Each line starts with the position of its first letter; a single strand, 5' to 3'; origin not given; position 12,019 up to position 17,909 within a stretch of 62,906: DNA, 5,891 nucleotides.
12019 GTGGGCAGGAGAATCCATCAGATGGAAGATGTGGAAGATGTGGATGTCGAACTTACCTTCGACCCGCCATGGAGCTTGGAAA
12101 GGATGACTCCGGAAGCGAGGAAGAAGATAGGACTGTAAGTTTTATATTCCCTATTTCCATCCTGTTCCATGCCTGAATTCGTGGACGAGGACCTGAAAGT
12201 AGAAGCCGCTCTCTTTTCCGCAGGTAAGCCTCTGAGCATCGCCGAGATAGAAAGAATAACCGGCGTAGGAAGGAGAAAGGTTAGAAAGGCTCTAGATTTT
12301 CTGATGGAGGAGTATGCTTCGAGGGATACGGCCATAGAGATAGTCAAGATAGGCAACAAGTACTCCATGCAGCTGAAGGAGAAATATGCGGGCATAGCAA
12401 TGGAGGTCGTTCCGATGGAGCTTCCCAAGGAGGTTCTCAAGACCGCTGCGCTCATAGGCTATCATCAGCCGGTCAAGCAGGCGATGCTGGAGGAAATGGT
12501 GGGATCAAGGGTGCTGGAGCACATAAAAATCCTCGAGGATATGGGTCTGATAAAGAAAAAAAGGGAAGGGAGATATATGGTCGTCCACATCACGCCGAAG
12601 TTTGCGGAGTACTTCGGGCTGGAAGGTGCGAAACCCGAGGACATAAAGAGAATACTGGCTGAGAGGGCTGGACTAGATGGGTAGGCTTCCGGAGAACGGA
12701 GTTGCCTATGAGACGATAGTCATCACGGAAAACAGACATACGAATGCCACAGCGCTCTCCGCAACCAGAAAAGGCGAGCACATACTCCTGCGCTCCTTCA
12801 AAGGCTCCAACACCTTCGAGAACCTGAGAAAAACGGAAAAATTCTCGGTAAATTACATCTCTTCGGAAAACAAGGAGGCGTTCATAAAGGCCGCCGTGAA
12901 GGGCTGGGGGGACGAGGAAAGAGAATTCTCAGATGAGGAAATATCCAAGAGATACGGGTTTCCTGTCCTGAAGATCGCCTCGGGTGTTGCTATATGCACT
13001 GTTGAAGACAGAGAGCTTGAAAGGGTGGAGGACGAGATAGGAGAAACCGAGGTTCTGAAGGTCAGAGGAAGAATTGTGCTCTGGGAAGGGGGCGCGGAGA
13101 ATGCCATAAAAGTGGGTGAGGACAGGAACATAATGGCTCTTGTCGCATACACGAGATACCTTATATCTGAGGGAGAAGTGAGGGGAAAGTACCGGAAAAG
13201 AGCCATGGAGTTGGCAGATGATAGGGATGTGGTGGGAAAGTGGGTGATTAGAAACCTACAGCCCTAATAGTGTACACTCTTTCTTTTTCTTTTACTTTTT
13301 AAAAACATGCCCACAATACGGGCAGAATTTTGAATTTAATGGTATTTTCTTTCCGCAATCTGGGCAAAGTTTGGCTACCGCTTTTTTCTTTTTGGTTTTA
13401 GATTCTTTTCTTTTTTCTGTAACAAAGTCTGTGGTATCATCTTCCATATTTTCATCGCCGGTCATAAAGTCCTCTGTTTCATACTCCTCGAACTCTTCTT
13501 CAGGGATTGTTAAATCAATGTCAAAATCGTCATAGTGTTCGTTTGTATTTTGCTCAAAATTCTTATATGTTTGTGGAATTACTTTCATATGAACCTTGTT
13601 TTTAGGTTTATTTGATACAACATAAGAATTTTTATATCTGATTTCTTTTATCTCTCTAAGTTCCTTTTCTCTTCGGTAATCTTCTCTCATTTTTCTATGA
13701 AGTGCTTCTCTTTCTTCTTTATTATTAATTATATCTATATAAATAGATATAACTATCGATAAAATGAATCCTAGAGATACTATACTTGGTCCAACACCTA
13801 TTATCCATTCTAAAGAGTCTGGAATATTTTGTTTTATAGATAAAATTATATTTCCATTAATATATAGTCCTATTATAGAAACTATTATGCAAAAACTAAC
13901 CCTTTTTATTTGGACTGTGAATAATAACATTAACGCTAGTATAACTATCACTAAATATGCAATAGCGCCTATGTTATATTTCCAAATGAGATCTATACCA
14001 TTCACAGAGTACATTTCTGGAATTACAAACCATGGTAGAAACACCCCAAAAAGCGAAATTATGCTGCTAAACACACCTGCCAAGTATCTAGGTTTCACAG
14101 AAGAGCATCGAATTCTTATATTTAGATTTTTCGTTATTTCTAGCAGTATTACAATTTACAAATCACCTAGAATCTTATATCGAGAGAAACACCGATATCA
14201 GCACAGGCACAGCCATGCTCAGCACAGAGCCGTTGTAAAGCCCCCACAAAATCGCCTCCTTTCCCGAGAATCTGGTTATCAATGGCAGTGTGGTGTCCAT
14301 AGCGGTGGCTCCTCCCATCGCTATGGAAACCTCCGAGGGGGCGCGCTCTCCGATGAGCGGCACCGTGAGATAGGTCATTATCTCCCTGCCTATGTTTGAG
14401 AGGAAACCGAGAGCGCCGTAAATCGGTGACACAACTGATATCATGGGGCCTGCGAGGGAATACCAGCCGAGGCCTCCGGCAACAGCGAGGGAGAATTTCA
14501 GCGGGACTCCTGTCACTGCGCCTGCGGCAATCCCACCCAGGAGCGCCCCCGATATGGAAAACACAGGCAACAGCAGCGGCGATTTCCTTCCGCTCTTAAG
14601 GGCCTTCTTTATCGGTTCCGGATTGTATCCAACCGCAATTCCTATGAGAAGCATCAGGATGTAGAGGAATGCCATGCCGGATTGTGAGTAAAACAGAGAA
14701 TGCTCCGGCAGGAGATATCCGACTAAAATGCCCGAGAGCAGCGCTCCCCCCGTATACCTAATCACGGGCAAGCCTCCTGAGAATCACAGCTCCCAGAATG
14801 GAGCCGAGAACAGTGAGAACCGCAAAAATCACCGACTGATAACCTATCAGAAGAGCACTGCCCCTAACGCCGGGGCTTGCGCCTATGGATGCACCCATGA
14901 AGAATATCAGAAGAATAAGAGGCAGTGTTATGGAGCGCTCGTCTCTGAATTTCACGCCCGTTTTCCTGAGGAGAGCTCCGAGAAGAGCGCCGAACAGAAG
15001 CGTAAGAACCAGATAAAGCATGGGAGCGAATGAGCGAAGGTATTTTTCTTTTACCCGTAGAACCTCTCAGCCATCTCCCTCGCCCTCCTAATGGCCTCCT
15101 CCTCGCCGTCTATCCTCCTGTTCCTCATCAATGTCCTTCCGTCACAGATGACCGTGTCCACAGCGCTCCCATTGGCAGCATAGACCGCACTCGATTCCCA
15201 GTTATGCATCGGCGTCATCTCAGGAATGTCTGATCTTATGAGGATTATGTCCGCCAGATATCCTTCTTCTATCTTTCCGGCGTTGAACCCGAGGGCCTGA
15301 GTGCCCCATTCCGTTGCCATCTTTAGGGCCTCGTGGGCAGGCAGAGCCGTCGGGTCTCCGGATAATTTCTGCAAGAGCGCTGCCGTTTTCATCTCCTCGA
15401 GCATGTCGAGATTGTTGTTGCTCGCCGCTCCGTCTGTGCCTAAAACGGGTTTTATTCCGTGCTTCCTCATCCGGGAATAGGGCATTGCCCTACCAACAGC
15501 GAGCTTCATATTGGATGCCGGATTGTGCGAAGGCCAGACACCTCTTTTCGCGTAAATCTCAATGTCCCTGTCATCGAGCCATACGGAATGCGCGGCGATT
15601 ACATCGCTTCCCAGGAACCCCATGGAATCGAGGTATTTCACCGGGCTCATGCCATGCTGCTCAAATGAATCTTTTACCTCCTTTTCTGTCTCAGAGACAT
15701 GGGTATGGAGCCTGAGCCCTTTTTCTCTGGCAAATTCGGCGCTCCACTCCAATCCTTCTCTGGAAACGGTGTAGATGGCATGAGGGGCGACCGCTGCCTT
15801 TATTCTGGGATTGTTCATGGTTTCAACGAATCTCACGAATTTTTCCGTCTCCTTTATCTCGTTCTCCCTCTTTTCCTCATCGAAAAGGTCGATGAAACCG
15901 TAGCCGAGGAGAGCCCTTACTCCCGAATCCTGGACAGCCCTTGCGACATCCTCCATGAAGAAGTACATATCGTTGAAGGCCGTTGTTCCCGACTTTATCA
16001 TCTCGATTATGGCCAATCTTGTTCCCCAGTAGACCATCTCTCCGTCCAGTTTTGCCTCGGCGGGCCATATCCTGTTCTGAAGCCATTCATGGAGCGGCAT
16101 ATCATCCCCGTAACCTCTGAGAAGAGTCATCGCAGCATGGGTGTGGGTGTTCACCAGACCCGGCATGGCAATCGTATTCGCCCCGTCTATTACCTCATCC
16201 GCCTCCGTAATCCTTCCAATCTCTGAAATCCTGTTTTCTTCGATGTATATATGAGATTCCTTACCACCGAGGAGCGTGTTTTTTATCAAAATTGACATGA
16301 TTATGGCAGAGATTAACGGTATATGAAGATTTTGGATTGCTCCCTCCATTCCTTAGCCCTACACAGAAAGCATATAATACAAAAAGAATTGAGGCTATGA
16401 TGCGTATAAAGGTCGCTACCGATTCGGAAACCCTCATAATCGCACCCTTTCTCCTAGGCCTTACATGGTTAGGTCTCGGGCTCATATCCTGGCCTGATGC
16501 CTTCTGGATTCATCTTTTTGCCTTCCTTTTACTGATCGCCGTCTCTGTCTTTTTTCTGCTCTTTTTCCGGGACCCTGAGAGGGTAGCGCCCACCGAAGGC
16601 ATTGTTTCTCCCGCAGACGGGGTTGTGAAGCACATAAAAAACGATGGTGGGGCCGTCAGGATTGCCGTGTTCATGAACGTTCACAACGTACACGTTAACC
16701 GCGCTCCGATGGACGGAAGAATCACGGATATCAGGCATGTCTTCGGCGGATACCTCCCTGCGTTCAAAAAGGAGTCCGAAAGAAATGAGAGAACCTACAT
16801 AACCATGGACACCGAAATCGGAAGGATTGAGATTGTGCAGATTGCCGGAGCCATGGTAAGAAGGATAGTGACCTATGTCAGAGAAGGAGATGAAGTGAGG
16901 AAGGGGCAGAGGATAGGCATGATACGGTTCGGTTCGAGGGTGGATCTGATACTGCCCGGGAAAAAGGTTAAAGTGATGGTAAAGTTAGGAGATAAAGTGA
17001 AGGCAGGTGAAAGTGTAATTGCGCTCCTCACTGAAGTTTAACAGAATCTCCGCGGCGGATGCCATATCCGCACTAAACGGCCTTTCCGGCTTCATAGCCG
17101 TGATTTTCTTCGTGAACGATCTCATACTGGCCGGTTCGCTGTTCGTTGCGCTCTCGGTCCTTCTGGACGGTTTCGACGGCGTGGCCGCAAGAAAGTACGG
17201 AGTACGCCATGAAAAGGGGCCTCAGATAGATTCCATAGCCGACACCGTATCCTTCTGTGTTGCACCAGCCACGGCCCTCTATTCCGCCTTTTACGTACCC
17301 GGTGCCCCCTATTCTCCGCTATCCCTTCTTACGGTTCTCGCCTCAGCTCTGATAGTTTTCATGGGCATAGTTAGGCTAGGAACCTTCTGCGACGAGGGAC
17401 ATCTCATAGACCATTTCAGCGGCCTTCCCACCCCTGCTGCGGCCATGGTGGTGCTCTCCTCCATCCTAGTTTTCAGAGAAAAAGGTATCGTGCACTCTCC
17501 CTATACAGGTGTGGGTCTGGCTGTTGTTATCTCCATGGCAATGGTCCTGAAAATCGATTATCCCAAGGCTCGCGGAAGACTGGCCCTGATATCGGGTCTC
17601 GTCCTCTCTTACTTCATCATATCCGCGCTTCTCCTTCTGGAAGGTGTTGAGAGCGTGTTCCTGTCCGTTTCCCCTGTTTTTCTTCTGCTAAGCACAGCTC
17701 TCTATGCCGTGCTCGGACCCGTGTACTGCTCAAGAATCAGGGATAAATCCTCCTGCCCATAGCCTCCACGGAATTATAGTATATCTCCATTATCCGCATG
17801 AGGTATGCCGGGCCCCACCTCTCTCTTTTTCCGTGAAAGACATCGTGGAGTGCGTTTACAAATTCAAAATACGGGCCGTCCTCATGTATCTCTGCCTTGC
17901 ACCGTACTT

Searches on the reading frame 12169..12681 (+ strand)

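Call 24: search_protein_families(library=pfam, proteins=[window:12169-12681:+])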
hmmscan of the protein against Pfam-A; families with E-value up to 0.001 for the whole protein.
window:12169-12681:+ (171 aa): 2 families
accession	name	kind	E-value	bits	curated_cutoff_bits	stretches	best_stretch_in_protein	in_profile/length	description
PF04079.22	SMC_ScpB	-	2.8e-35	121.7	27.4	1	10-153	2-153/160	Segregation and condensation complex subunit ScpB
PF01022.26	HTH_5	-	0.00068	19.9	22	0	113-130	30-47/47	Bacterial regulatory protein, arsR family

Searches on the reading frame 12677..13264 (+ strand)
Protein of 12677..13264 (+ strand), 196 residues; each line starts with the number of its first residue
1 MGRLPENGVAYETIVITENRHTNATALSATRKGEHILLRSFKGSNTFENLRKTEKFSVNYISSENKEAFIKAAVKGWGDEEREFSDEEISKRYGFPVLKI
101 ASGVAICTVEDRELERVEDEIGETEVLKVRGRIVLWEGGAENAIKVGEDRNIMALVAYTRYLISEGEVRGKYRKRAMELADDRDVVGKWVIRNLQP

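Call 24: search_protein_families(library=pfam, proteins=[window:12677-13264:+])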
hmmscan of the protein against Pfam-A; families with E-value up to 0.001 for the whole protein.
window:12677-13264:+ (196 aa): 2 families
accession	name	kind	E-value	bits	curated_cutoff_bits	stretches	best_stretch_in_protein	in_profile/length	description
PF04289.18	DUF447_N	-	1.8e-12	47.7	24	1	11-134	1-108/114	Protein of unknown function (DUF447) N-terminal domain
PF01613.24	Flavin_Reduct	-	1.1e-05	26.1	27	1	42-119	43-116/153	Flavin reductase like domain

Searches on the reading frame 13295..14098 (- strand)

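Call 24: search_protein_families(library=pfam, proteins=[window:13295-14098:-])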
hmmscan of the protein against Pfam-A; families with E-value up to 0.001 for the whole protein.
window:13295-14098:- (268 aa): 5 families
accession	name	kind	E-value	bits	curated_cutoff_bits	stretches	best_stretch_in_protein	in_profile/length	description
PF10571.15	UPF0547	-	9e-09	35.7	29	1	243-268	1-26/26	Uncharacterised protein family UPF0547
PF13240.11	Zn_Ribbon_1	-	4.3e-08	33.1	25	1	245-264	2-21/23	zinc-ribbon domain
PF12773.13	DZR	-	1.2e-05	25.8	27.3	1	242-263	24-45/45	Double zinc ribbon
PF17032.10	Zn_ribbon_15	-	0.00024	22.3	28.9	1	234-263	51-73/73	zinc-ribbon family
PF24460.1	DUF7575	-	0.00059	19.6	28.5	0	244-264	5-25/28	Domain of unknown function (DUF7575)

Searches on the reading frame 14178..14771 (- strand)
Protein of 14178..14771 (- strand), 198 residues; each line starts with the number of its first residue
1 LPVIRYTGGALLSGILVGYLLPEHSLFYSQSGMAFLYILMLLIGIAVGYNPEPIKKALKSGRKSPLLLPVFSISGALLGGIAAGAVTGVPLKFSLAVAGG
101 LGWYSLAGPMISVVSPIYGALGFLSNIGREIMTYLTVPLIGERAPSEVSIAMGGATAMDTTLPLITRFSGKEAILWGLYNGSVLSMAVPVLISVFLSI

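Call 24: search_protein_families(library=pfam, proteins=[window:14178-14771:-])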
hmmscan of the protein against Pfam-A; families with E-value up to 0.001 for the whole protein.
window:14178-14771:- (198 aa): 1 family
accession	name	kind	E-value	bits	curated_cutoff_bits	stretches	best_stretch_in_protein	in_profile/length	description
PF03956.18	Lys_export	-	2.9e-52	177.4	23.8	1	10-195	3-189/190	Lysine exporter LysO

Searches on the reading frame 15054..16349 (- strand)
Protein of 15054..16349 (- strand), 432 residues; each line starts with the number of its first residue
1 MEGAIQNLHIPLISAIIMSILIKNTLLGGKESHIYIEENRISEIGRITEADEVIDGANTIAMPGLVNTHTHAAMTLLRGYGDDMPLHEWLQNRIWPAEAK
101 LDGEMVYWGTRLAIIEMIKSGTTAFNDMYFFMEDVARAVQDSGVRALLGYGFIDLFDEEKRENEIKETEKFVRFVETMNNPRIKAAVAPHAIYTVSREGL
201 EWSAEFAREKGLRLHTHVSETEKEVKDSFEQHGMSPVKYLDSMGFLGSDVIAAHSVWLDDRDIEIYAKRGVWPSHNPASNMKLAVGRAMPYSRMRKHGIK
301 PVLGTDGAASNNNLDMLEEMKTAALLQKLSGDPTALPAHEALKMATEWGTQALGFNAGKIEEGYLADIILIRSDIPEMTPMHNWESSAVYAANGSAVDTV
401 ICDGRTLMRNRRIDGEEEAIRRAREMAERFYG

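Call 25: search_protein_families(library=pfam, proteins=[window:15054-16349:-])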
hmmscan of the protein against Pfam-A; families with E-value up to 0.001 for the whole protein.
window:15054-16349:- (432 aa): 2 families
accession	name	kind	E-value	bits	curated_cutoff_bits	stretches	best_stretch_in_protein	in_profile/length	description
PF01979.26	Amidohydro_1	-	2.1e-76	257.8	25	1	60-406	1-344/345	Amidohydrolase family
PF07969.17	Amidohydro_3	-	5.1e-20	72.8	29.7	1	193-406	257-470/472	Amidohydrolase family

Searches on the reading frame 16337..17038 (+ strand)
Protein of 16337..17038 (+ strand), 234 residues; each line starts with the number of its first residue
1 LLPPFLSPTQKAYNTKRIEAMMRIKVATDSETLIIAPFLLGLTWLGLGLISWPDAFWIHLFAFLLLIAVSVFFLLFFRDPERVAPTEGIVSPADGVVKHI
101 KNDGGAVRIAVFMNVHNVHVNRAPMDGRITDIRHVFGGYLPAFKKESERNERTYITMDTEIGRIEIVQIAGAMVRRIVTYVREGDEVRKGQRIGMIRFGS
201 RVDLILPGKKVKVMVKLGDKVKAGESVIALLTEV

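Call 25: search_protein_families(library=pfam, proteins=[window:16337-17038:+])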
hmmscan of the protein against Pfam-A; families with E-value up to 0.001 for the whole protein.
window:16337-17038:+ (234 aa): 4 families
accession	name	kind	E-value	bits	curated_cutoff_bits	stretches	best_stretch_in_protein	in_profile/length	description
PF02666.20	PS_Dcarbxylase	-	9.1e-45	153.2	22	1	71-229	3-198/198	Phosphatidylserine decarboxylase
PF00364.28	Biotin_lipoyl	-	1.7e-06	28.2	22.1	0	210-230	11-36/73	Biotin-requiring enzyme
PF00358.26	PTS_EIIA_1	-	0.00052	20.2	27.2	0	206-229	79-102/127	phosphoenolpyruvate-dependent sugar phosphotransferase system, EIIA 1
PF13375.12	RnfC_N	-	0.00059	20.3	25.6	0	142-195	11-60/101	RnfC Barrel sandwich hybrid domain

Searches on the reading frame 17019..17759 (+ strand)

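Call 25: search_protein_families(library=pfam, proteins=[window:17019-17759:+])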
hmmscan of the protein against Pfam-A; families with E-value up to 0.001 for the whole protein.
window:17019-17759:+ (247 aa): 1 family
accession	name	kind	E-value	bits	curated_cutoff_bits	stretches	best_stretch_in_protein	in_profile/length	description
PF01066.26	CDP-OH_P_transf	-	5.2e-12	46.8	22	1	13-165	4-138/152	CDP-alcohol phosphatidyltransferase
